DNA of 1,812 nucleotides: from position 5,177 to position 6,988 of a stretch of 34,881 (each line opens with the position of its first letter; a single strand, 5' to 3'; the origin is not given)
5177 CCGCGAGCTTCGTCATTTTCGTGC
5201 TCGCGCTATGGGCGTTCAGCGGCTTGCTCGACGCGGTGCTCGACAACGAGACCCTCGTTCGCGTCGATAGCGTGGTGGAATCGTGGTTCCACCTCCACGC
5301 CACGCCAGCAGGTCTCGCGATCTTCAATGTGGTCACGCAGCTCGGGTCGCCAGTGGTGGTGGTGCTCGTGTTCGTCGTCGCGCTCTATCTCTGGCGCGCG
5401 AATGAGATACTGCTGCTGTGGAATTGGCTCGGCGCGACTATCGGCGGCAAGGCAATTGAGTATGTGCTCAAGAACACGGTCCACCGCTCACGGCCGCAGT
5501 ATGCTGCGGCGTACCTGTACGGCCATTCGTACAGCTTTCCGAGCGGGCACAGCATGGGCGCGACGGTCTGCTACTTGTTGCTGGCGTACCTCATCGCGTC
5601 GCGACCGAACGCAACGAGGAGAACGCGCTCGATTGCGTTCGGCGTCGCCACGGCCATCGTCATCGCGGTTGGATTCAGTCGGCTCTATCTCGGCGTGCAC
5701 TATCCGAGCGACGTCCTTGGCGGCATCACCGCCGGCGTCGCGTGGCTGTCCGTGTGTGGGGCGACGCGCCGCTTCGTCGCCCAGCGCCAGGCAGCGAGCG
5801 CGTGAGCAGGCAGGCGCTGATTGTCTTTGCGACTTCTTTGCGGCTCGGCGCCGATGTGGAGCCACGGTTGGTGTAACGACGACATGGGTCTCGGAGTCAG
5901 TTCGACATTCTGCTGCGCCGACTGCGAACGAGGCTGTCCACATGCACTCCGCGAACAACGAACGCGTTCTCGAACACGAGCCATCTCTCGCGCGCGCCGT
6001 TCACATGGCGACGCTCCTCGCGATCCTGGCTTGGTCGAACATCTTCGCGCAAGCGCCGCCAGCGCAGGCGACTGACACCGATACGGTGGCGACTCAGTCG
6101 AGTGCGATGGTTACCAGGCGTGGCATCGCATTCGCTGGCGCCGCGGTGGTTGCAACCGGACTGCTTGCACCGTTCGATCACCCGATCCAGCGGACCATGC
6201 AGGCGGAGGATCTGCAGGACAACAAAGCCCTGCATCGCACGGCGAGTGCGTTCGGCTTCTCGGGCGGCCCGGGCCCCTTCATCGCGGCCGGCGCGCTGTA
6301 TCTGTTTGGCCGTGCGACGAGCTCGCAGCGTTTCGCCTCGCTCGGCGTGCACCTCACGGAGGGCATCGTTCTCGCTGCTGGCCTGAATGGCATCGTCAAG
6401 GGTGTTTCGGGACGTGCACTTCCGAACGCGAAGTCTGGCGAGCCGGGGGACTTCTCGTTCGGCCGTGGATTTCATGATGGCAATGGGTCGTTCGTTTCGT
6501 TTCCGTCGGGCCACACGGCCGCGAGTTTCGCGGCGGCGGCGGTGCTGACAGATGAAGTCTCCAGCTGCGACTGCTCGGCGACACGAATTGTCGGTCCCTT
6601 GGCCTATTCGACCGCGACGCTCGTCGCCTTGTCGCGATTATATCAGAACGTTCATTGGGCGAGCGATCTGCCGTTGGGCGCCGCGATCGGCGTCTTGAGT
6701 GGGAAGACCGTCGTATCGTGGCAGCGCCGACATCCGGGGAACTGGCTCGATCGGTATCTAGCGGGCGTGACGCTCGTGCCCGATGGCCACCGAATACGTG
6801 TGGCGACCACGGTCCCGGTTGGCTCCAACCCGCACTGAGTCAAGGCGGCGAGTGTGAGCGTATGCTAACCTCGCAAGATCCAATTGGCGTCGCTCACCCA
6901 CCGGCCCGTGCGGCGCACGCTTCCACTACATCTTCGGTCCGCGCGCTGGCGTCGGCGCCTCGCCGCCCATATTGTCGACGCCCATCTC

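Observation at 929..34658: Non-palindromic word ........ (core CCTAACG) occurs 25 times in 34.9 kb, in both orientations and every stop-free frame, at the cost of rare codons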

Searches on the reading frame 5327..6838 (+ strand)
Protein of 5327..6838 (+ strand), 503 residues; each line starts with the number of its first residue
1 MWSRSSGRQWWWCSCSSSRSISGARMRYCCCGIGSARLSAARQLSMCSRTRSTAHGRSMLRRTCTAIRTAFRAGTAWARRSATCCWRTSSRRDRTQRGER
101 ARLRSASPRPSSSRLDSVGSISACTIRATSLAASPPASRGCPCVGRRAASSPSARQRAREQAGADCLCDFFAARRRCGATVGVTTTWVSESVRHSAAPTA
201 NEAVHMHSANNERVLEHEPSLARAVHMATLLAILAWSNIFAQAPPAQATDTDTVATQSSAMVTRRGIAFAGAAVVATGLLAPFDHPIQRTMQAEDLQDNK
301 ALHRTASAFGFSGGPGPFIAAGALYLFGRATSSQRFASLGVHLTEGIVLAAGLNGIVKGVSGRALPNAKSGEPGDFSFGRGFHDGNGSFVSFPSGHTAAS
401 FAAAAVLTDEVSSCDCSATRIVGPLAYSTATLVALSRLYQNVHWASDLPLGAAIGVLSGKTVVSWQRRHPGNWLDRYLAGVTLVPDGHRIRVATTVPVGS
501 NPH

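Call 7: search_protein_families(library=pfam, proteins=[window:5327-6838:+])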
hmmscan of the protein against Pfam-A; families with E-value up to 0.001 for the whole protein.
window:5327-6838:+ (503 aa): 2 families
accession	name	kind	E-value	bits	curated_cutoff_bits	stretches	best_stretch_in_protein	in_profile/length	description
PF01569.27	PAP2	-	2.6e-18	66.5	27.2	1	342-468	4-127/130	PAP2 superfamily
PF14378.12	PAP2_3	-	0.00034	20.9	27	0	385-458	120-187/190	PAP2 superfamily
